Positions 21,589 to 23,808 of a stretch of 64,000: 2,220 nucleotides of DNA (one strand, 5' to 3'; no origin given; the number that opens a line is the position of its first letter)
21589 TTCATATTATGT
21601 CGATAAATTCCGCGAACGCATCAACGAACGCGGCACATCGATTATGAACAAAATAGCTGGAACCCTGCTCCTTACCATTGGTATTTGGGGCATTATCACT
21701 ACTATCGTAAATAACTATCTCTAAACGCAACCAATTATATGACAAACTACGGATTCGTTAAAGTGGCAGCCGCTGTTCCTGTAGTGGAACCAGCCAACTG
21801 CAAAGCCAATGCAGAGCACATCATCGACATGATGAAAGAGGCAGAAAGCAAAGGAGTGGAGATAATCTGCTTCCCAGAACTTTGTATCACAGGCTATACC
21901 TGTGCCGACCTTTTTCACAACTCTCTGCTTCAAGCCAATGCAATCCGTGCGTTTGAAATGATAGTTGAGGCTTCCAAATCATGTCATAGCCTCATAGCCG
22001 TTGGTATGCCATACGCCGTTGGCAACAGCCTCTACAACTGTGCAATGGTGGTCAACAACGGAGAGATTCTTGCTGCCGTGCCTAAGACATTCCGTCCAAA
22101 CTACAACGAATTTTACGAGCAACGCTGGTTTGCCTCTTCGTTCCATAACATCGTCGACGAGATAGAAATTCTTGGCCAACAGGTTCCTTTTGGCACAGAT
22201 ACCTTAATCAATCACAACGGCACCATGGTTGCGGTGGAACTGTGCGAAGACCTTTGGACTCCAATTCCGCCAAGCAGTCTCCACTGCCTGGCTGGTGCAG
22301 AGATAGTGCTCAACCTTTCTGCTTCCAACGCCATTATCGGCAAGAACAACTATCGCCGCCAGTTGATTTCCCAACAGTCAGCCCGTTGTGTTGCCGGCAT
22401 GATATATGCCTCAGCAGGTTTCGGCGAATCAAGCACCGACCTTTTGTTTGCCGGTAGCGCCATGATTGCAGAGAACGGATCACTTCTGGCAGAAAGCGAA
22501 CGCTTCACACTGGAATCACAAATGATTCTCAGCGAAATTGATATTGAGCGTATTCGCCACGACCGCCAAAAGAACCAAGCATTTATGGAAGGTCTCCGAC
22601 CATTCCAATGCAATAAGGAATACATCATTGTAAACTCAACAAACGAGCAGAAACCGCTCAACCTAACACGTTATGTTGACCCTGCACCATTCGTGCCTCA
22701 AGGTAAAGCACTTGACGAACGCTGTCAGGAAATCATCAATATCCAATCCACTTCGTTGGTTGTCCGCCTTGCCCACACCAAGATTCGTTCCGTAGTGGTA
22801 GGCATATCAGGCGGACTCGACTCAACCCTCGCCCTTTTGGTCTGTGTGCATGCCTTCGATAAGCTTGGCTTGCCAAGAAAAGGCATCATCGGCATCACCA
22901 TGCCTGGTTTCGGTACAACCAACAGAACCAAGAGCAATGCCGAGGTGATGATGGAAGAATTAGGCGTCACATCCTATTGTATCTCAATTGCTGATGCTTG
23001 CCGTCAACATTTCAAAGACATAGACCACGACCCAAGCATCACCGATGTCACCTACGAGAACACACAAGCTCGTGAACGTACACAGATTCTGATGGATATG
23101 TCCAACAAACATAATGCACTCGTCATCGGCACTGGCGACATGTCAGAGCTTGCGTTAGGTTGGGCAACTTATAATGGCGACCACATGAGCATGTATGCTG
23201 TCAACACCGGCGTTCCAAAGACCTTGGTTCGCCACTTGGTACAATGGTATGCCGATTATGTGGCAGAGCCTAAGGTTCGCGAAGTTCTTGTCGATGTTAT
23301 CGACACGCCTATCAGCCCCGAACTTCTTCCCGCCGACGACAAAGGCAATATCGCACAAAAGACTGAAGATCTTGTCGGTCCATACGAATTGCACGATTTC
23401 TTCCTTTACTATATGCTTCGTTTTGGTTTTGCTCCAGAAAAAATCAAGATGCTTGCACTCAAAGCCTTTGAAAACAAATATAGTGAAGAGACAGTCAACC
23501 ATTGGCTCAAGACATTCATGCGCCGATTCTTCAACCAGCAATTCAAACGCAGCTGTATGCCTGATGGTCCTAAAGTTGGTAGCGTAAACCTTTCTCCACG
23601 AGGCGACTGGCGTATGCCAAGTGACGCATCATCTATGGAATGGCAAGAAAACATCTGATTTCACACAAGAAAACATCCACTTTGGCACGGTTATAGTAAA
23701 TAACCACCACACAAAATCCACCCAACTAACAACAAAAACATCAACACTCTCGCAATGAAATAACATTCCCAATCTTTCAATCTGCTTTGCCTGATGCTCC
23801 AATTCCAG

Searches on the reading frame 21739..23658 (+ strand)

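Call 43: search_protein_families(library=pfam, proteins=[window:21739-23658:+], max_evalue=0.000001)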
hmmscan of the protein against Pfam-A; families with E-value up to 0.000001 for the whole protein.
window:21739-23658:+ (639 aa): 2 families
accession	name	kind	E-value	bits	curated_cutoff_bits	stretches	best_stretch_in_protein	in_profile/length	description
PF02540.23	NAD_synthase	-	4.2e-31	108.4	21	1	340-516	9-168/242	NAD synthase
PF00795.27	CN_hydrolase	-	6.8e-20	71.9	23.2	1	19-276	12-255/256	Carbon-nitrogen hydrolase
